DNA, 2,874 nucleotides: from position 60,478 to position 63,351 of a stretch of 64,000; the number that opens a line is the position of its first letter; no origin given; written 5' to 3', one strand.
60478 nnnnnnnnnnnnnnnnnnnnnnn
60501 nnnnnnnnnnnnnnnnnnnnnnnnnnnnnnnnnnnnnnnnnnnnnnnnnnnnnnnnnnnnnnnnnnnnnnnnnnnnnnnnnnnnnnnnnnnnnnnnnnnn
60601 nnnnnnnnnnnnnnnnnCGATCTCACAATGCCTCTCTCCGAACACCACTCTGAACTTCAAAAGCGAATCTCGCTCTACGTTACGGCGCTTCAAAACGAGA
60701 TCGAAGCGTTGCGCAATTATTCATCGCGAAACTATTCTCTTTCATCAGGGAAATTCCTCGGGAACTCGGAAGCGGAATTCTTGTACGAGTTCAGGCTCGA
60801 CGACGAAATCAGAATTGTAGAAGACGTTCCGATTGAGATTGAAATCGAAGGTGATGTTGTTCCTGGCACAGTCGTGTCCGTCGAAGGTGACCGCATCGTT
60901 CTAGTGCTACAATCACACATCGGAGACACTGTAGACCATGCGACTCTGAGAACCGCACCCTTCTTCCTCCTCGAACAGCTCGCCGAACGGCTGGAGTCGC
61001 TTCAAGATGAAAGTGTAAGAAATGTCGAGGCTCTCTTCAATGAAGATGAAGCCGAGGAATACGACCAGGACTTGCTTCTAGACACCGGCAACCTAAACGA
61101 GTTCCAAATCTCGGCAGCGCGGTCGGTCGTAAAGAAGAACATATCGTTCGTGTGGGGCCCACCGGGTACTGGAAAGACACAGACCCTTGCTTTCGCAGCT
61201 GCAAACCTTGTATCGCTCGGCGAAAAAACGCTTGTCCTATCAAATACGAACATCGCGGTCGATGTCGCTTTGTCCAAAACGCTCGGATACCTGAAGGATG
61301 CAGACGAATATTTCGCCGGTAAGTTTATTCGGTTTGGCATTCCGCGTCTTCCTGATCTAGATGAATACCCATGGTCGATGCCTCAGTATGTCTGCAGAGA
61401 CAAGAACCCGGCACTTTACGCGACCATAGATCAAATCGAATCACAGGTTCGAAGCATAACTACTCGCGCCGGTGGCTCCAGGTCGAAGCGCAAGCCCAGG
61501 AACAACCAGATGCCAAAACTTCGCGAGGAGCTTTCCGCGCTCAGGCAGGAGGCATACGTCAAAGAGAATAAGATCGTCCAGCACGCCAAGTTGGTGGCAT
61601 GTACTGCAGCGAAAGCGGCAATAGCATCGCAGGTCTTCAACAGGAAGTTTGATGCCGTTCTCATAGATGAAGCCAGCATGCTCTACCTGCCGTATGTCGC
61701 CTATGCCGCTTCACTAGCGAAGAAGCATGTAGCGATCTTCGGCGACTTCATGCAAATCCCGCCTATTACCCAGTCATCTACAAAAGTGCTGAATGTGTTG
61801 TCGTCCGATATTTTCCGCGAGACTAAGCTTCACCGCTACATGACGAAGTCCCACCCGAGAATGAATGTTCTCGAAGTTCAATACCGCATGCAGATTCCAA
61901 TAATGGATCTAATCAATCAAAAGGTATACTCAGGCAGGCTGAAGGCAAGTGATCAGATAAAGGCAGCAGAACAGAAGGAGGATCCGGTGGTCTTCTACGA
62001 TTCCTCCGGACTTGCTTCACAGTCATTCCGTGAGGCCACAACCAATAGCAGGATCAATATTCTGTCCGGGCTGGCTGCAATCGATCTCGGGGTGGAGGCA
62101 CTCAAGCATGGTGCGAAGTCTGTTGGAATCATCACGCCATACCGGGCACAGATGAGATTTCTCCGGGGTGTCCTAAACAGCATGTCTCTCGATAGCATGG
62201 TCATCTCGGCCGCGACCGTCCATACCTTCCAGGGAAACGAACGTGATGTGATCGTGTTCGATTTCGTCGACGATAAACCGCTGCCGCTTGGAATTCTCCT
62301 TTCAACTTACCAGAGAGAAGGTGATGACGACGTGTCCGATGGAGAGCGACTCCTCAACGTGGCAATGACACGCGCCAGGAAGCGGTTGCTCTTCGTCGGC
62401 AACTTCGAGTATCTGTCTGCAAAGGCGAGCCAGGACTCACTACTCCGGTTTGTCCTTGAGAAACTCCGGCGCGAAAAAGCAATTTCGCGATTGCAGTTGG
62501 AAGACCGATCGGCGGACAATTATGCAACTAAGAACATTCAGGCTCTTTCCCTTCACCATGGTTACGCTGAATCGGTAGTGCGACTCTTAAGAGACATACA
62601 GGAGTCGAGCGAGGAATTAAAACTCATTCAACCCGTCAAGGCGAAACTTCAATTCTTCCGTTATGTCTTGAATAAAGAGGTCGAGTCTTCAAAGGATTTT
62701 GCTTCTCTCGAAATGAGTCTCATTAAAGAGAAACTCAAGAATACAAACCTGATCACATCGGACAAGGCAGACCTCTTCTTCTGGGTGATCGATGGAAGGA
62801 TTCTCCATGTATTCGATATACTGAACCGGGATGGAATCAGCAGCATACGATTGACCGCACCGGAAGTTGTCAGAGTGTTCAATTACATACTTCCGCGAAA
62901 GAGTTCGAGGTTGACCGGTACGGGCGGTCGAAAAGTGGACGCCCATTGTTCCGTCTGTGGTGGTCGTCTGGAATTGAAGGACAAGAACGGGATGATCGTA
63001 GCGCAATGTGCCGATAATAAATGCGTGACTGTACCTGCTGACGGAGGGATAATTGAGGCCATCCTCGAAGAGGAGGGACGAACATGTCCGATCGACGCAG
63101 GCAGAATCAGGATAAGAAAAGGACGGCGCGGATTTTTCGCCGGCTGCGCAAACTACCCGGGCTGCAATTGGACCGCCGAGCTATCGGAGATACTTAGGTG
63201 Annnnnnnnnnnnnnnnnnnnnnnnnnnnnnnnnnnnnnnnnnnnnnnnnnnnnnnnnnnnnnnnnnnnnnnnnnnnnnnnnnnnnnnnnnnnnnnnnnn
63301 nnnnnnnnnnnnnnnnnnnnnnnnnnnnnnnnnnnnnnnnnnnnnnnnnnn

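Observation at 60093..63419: Compact ORF6N / SF1 helicase with zinc ribbons / ORF6N-relic module with no obvious known-system assignment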

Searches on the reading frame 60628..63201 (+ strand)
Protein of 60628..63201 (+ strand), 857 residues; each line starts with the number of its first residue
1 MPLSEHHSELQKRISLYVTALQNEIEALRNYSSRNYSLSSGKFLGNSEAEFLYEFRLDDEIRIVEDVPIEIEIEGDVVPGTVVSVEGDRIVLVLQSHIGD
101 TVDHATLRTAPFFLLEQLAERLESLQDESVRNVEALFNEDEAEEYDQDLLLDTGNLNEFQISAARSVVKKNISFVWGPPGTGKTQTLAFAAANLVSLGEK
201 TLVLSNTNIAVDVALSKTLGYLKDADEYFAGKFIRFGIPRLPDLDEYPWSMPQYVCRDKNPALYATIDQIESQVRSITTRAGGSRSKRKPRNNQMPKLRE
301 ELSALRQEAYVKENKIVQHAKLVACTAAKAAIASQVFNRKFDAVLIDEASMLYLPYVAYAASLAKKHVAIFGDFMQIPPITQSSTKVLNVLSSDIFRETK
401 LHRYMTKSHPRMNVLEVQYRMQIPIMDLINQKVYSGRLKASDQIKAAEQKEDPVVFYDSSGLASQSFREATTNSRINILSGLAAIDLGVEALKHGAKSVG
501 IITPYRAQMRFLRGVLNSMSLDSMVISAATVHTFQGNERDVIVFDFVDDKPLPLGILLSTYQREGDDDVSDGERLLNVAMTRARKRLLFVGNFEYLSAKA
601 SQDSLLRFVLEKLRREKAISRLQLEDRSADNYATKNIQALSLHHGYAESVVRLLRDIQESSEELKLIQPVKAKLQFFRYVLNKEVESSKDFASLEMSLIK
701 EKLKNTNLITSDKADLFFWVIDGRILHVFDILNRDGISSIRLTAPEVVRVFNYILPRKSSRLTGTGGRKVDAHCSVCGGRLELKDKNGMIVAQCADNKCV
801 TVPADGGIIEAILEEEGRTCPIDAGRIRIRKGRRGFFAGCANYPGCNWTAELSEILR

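Call 3: search_protein_families(library=pfam, proteins=[window:60628-63201:+], max_evalue=0.1)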
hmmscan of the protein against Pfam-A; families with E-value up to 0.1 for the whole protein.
window:60628-63201:+ (857 aa): 15 families
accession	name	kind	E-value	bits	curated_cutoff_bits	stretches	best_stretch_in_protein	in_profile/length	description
PF13087.12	AAA_12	-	6.7e-31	107.8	27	1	399-592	4-193/195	AAA domain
PF13086.12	AAA_11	-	5.7e-24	85.7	27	1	155-383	1-256/257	AAA domain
PF13604.12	AAA_30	-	4.1e-11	43.4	27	2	156-220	2-67/191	AAA domain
PF13245.12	AAA_19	-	7.3e-10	39.6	25.1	1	160-380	1-132/134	AAA domain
PF01396.24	Zn_ribbon_Top1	-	1.2e-07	31.8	32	1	818-852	2-36/39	Topoisomerase DNA binding C4 zinc finger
PF01443.25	Viral_helicase1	-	6.9e-06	26.5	21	1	334-402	53-122/228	Viral superfamily 1 RNA helicase core domain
PF04851.21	ResIII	-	2.1e-05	24.9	22.5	1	155-226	3-81/164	Type III restriction enzyme, res subunit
PF13538.12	UvrD_C_2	-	9.4e-05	22.6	27.4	0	528-548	4-24/52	UvrD-like helicase C-terminal domain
PF13361.12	UvrD_C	-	0.00031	20.7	25.6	1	524-589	285-345/350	UvrD-like helicase C-terminal domain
PF02562.22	PhoH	-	0.0015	18.5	27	1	158-223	7-69/205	PhoH-like protein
PF05127.21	NAT10_TcmA_helicase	-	0.0017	18.7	22.7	0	319-362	71-111/176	RNA cytidine acetyltransferase NAT10/TcmA, helicase domain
PF05970.20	PIF1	-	0.0097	15.9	25.9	0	366-391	141-166/223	PIF1-like helicase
PF13401.12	AAA_22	-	0.029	15.1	27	0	170-205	5-33/130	AAA domain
PF19914.5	WEF-hand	-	0.034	15.5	27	0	265-327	19-78/81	Wolframin EF-hand domain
PF00580.27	UvrD-helicase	-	0.039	14.1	23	0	157-212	2-59/271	UvrD/REP helicase N-terminal domain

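Call 4: search_protein_families(library=padloc, proteins=[window:60628-63201:+], max_evalue=0.1)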
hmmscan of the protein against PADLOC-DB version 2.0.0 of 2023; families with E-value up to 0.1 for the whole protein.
window:60628-63201:+ (857 aa): 18 families
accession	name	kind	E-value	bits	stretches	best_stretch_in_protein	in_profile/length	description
PDLC03920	MkoA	-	2.2e-51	173.3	1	156-616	616-1100/1112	-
PDLC03921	MkoA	-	1.4e-34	117.1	2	286-622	1240-1595/1607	-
PDLC03924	MkoC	-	8.2e-31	105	3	424-668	782-1012/1136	-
PDLC05009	PDC-S37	-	1.4e-11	41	2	160-213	298-351/1550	-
PDLC02895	DpdJ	-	1.3e-10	36.8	1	332-667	184-529/2112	DpdJ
PDLC01734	typeIV_RecD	-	1.9e-07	27.7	1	112-210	300-394/763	RecD_0_IVD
PDLC00117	GajB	-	3.2e-06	23.9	1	526-593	515-576/604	UrvD helicase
PDLC00136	GajB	-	5.7e-06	23.5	1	524-588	485-543/570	UrvD helicase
PDLC02194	Hhe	-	4.9e-05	18.7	1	531-590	1579-1635/1911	-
PDLC05064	PDC-S68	-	5e-05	19.2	1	165-210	695-740/1273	-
PDLC05065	PDC-S68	-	8.3e-05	18.5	1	333-380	696-745/1221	-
PDLC03802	RTasHel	-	9e-05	19.5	0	523-589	598-649/675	DRT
PDLC05035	PDC-S53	-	0.00023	17.4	1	169-212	509-550/900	-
PDLC01148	RecD_like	-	0.00049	16.5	0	155-211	313-369/719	RecD/Tra ATPase fused to N-terminal HHH domain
PDLC04173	GajB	-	0.0011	16.1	1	166-212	5-50/471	-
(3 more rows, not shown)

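Call 5: search_protein_families(library=ncbifam, proteins=[window:60628-63201:+], max_evalue=0.1)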
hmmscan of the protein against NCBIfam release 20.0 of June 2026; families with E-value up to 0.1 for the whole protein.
window:60628-63201:+ (857 aa): 10 families
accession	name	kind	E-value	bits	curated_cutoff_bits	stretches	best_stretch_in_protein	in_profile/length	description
TIGR00376.1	TIGR00376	hypoth_equivalog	3.6e-49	167.8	348.9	2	297-612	323-630/639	IGHMBP2 family helicase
NF040671.1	PLuB_AAA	exception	2.6e-34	117.8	999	2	308-611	930-1246/1256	PLuB system helicase-like protein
NF058533.1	antiphage_ProA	equivalog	2.5e-09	35.1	1500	2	160-213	654-707/1903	anti-phage protein ProA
TIGR01448.2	helicase_RecD2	equivalog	1.2e-08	33.6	500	1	116-199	280-360/713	SF1B family DNA helicase RecD2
TIGR01447.1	recD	equivalog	2.7e-08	32.9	310.15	2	117-188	123-181/597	exodeoxyribonuclease V subunit alpha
NF042953.1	Hhe_antiphage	equivalog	5.2e-07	27.4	2000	1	534-589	1483-1535/1797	DUF4011 domain-containing anti-phage protein Hhe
NF008127.0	PRK10875.1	equivalog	7.1e-06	24.8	671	1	141-200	142-201/619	exodeoxyribonuclease V subunit alpha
NF004966.0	PRK06319.1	equivalog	0.0012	17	868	1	819-852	647-680/862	DNA topoisomerase I/SWI domain fusion protein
TIGR03499.1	FlhF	equivalog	0.032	14.2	174.15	0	167-199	194-228/286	flagellar biosynthesis GTPase FlhF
NF045521.1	rhoda_near_glyco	subfamily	0.08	12.7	145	0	118-163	5-47/144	rhodanese homology domain-containing protein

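Call 9: find_encoding_contigs(protein=window:60628-63201:+, flank=10000, max_places=6)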
Protein window:60628-63201:+ (857 aa): 7 contigs read that carry it; 5 places shown.
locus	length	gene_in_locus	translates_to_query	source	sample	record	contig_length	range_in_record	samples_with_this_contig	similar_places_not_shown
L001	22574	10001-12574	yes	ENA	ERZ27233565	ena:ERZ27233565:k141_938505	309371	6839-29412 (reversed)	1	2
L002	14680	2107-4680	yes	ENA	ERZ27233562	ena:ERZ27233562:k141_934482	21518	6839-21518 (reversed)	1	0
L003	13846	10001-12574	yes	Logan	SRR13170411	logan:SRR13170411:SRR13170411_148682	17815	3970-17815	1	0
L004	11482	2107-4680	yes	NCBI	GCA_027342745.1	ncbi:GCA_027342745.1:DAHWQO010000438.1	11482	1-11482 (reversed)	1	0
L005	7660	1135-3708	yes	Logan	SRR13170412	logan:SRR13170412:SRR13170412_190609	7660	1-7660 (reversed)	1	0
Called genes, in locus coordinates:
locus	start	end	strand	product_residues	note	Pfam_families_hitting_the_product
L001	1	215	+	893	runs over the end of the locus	PF00989:PAS (weak), PF08448:PAS_4 (weak), PF12860:PAS_7 (weak), PF13426:PAS_9 (faint), PF02518:HATPase_c, PF00072:Response_reg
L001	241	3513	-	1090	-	PF13091:PLDc_2, PF18962:Por_Secre_tail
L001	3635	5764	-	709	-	PF18962:Por_Secre_tail (weak)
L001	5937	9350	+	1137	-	PF00932:LTD, PF07705:CARDB (faint), PF00932:LTD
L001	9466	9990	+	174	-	PF10543:ORF6N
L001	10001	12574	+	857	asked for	PF04851:ResIII (faint), PF13086:AAA_11, PF13245:AAA_19, PF13604:AAA_30 (weak), PF01443:Viral_helicase1 (faint), PF13087:AAA_12, PF01396:Zn_ribbon_Top1 (weak)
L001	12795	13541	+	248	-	PF03330:DPBB_1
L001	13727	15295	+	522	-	PF13231:PMT_2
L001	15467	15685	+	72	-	-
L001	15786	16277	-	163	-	PF05163:DinB, PF12867:DinB_2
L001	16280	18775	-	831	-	PF00521:DNA_topoisoIV, PF03989:DNA_gyraseA_C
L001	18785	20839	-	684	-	PF02518:HATPase_c, PF00204:DNA_gyraseB, PF01751:Toprim, PF00986:DNA_gyraseB_C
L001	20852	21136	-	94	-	PF05258:DciA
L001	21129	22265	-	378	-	PF02463:SMC_N, PF13175:AAA_15, PF13476:AAA_23, PF13514:AAA_27 (faint)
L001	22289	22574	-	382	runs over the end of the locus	PF00712:DNA_pol3_beta, PF02767:DNA_pol3_beta_2, PF02768:DNA_pol3_beta_3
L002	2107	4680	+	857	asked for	PF04851:ResIII (faint), PF13086:AAA_11, PF13245:AAA_19, PF13604:AAA_30 (weak), PF01443:Viral_helicase1 (faint), PF13087:AAA_12, PF01396:Zn_ribbon_Top1 (weak)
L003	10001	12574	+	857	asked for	PF04851:ResIII (faint), PF13086:AAA_11, PF13245:AAA_19, PF13604:AAA_30 (weak), PF01443:Viral_helicase1 (faint), PF13087:AAA_12, PF01396:Zn_ribbon_Top1 (weak)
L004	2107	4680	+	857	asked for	PF04851:ResIII (faint), PF13086:AAA_11, PF13245:AAA_19, PF13604:AAA_30 (weak), PF01443:Viral_helicase1 (faint), PF13087:AAA_12, PF01396:Zn_ribbon_Top1 (weak)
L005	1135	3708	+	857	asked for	PF04851:ResIII (faint), PF13086:AAA_11, PF13245:AAA_19, PF13604:AAA_30 (weak), PF01443:Viral_helicase1 (faint), PF13087:AAA_12, PF01396:Zn_ribbon_Top1 (weak)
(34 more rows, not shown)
